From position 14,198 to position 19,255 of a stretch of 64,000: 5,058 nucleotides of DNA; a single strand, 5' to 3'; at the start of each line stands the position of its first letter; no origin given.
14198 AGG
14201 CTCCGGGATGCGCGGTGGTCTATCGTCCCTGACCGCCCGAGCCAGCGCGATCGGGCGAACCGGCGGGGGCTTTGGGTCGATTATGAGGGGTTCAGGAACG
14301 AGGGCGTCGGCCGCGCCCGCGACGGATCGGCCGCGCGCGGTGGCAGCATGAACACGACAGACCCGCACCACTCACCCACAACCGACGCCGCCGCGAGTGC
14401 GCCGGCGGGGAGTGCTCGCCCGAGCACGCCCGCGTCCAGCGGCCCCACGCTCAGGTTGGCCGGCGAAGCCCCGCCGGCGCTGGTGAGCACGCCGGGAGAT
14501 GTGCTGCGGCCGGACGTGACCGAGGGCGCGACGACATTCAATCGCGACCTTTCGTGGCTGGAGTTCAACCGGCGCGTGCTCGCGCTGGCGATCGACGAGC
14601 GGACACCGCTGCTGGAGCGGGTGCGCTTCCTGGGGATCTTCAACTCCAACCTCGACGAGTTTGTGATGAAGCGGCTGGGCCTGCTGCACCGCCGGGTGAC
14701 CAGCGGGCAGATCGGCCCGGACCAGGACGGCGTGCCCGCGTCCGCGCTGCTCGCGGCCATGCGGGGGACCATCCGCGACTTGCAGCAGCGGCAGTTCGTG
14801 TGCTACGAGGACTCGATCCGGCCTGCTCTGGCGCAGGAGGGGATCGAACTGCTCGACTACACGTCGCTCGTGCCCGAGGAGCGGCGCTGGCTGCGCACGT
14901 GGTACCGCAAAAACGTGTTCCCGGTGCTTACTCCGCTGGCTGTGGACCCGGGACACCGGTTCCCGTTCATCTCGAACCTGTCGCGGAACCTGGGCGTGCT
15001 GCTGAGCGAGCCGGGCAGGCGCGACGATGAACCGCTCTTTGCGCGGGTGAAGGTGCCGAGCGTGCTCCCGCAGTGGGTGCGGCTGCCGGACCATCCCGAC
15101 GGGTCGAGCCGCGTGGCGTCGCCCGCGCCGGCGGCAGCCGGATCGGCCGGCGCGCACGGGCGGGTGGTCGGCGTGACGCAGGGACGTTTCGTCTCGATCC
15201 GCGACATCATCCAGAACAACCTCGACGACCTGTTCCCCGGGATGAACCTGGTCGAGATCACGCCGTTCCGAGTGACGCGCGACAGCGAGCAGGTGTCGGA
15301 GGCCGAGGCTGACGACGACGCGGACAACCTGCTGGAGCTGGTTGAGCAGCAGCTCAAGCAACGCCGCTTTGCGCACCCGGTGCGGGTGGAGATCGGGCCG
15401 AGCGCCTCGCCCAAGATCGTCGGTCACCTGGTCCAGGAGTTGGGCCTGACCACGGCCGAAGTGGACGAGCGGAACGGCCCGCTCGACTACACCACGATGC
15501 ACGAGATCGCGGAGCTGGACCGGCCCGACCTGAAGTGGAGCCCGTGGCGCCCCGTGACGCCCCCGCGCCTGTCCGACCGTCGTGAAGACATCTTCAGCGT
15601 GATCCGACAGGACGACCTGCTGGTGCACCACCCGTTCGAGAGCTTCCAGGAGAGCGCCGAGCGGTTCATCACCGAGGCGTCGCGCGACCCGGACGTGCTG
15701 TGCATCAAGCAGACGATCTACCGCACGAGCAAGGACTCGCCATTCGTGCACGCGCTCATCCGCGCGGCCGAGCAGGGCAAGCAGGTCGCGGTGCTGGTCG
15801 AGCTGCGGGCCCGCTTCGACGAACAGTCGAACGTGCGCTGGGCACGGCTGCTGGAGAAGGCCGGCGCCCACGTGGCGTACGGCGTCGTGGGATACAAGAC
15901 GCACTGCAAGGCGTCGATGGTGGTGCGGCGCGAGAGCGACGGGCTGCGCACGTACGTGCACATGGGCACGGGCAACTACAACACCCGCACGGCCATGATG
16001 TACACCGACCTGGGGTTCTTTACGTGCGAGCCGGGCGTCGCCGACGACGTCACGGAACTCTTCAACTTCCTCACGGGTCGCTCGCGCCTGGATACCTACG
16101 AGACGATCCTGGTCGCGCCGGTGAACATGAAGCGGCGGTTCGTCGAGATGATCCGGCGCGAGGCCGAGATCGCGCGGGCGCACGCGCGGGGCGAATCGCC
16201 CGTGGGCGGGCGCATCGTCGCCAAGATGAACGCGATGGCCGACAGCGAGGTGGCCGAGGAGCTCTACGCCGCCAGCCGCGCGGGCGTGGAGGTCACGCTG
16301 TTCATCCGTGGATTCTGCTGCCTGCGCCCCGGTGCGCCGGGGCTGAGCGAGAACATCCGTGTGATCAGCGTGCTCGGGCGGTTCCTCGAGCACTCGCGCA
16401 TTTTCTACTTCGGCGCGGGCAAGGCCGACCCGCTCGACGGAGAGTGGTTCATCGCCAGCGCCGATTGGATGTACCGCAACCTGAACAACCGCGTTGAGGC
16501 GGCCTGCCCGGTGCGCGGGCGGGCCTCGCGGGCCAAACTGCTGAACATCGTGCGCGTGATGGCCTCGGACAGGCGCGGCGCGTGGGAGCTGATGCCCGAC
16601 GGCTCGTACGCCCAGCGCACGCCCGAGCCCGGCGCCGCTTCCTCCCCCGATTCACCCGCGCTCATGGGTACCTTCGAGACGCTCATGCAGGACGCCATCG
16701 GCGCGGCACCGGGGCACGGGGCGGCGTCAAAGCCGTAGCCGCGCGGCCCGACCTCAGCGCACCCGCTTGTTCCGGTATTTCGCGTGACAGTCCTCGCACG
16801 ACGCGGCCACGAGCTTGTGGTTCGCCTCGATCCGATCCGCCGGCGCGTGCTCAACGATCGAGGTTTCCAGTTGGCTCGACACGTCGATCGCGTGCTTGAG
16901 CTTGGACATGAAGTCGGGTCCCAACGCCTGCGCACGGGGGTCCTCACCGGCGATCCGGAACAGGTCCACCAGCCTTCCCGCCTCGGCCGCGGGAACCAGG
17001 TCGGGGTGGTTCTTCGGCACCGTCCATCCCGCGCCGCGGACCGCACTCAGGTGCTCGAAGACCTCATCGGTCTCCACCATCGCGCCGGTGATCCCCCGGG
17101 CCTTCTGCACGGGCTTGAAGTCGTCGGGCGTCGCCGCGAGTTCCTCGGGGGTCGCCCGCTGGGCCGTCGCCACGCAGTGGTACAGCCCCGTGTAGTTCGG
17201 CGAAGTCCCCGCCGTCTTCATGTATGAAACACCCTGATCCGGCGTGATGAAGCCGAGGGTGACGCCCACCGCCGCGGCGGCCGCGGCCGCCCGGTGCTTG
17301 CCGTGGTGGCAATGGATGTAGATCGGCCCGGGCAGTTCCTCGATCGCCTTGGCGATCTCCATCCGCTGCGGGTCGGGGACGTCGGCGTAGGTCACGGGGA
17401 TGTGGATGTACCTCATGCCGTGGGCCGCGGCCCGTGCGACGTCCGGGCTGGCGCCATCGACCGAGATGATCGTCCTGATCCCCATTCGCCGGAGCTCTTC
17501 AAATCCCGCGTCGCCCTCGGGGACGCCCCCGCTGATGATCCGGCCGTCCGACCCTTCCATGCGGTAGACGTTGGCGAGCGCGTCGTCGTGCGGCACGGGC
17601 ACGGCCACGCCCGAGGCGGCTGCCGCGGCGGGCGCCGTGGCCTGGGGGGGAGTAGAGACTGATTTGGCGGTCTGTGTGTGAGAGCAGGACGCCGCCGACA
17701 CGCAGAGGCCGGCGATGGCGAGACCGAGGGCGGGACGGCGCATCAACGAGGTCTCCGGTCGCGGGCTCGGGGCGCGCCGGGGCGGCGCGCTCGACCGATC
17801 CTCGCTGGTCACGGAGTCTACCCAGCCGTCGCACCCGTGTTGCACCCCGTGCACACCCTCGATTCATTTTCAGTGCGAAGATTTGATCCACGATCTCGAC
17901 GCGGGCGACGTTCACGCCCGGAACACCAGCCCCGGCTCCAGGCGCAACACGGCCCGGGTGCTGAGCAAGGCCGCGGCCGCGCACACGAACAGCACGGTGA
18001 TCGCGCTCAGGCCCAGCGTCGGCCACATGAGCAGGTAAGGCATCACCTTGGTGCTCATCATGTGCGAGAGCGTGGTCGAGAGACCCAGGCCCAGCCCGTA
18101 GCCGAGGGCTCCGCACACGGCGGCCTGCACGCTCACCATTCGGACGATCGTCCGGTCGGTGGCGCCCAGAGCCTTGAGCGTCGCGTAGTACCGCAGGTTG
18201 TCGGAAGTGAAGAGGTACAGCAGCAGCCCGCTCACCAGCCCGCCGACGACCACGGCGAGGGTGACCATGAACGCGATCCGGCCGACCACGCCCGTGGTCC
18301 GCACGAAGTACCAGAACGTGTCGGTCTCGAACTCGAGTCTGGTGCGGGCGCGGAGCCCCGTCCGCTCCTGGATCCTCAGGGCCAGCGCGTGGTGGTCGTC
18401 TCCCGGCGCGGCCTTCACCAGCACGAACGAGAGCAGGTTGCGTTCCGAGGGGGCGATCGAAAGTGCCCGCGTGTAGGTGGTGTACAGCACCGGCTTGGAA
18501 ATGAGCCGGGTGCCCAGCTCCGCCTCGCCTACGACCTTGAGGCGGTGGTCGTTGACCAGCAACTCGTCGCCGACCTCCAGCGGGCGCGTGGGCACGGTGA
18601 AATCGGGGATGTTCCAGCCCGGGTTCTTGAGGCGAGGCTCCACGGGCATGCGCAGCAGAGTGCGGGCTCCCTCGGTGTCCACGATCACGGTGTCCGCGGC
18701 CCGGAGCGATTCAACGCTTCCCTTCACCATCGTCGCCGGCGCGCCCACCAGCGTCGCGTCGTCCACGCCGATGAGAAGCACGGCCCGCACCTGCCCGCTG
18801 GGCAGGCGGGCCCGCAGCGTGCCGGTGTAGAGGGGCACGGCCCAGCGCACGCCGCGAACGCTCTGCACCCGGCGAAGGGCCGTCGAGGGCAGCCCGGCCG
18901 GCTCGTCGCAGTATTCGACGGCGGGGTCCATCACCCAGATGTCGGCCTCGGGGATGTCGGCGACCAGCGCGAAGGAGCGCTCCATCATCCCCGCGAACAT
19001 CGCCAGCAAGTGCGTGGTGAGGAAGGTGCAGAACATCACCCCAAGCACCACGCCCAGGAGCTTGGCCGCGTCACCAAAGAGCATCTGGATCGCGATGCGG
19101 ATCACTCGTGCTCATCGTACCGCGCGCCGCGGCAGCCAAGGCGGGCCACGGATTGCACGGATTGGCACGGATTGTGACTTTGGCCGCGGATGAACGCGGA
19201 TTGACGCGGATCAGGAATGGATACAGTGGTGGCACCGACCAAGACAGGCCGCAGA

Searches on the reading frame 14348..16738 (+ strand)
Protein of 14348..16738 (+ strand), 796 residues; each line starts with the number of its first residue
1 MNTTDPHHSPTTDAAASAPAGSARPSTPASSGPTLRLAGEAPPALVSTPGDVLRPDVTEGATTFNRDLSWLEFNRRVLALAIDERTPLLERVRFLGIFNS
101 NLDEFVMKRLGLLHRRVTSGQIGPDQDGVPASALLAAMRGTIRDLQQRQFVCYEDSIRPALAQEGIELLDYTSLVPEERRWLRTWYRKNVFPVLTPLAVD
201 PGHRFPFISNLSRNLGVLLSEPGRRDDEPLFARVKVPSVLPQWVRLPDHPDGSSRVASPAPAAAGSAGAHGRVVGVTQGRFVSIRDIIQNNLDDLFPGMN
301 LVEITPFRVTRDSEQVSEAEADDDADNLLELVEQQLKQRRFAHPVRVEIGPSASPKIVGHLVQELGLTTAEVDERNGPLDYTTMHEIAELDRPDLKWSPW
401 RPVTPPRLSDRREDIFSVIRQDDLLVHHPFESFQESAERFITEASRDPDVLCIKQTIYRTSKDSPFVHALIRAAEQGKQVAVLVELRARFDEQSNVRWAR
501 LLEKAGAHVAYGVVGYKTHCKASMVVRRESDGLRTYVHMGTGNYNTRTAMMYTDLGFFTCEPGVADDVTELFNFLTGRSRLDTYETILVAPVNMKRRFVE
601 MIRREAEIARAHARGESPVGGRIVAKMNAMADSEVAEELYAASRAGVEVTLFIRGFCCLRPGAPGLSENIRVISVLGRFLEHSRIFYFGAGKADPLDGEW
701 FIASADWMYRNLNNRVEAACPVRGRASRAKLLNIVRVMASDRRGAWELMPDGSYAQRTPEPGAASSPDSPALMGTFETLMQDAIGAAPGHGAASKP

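Call 63: search_protein_families(library=pfam, proteins=[window:14348-16738:+], max_evalue=0.0001)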
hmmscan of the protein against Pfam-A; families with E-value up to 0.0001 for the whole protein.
window:14348-16738:+ (796 aa): 5 families
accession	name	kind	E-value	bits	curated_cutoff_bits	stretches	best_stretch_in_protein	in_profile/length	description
PF17941.7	PP_kinase_C_1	-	7.8e-71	237.5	25.7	1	414-579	1-165/167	Polyphosphate kinase C-terminal domain 1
PF13090.12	PP_kinase_C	-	8.4e-54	182.1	25.8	1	588-759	2-163/172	Polyphosphate kinase C-terminal domain 2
PF02503.22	PP_kinase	-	1.2e-48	165.7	31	1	177-386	1-182/183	Polyphosphate kinase middle domain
PF13089.11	PP_kinase_N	-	8.3e-32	110.1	23.8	1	64-168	2-106/107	Polyphosphate kinase N-terminal domain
PF13091.12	PLDc_2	-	3.1e-06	27.5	27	0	458-573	17-129/132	PLD-like domain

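Call 64: search_protein_families(library=ncbifam, proteins=[window:14348-16738:+], max_evalue=0.001)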
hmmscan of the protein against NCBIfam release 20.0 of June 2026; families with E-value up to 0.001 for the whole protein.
window:14348-16738:+ (796 aa): 12 families
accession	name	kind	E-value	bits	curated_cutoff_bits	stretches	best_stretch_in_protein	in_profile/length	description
NF003921.0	PRK05443.2-2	subfamily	6.3e-262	871.1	701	1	59-766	19-684/707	RNA degradosome polyphosphate kinase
NF003922.0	PRK05443.2-3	equivalog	7e-237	788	981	1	64-761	53-712/735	RNA degradosome polyphosphate kinase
TIGR03705.1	poly_P_kin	equivalog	4.9e-223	742.4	465.85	2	279-762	191-661/673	polyphosphate kinase 1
NF003919.0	PRK05443.1-4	equivalog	1.4e-210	701.3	908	1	61-762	26-691/730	RNA degradosome polyphosphate kinase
NF003918.0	PRK05443.1-2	subfamily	3.9e-203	676.4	691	2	278-773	208-690/697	RNA degradosome polyphosphate kinase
NF003920.0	PRK05443.2-1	equivalog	5e-203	676.3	935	2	278-757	203-671/719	RNA degradosome polyphosphate kinase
NF003924.0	PRK05443.3-2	equivalog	1.1e-175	585.9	1058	2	272-760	186-656/699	RNA degradosome polyphosphate kinase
NF003927.0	PRK05443.3-6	equivalog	2.2e-135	452.8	1042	2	279-756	192-662/717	RNA degradosome polyphosphate kinase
NF003917.0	PRK05443.1-1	subfamily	4.7e-133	445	470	2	282-742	197-646/689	RNA degradosome polyphosphate kinase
NF003923.0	PRK05443.3-1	equivalog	1.7e-126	423.3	1116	2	283-745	205-654/692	RNA degradosome polyphosphate kinase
NF003926.0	PRK05443.3-4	equivalog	4.1e-112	375.7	1391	2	272-756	180-653/675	RNA degradosome polyphosphate kinase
NF003925.0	PRK05443.3-3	equivalog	1.8e-100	337.1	707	2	284-741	209-650/688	RNA degradosome polyphosphate kinase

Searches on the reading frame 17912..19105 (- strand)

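Call 63: search_protein_families(library=pfam, proteins=[window:17912-19105:-], max_evalue=0.0001)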
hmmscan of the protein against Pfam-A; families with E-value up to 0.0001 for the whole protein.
window:17912-19105:- (397 aa): 2 families
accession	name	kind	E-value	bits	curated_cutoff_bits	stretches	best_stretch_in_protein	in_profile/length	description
PF02687.27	FtsX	-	4.2e-13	49.8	25.5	1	279-391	2-120/120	FtsX-like permease C-terminal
PF12704.14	MacB_PCD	-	1.1e-08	36.1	27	1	16-246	5-205/207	MacB-like periplasmic core domain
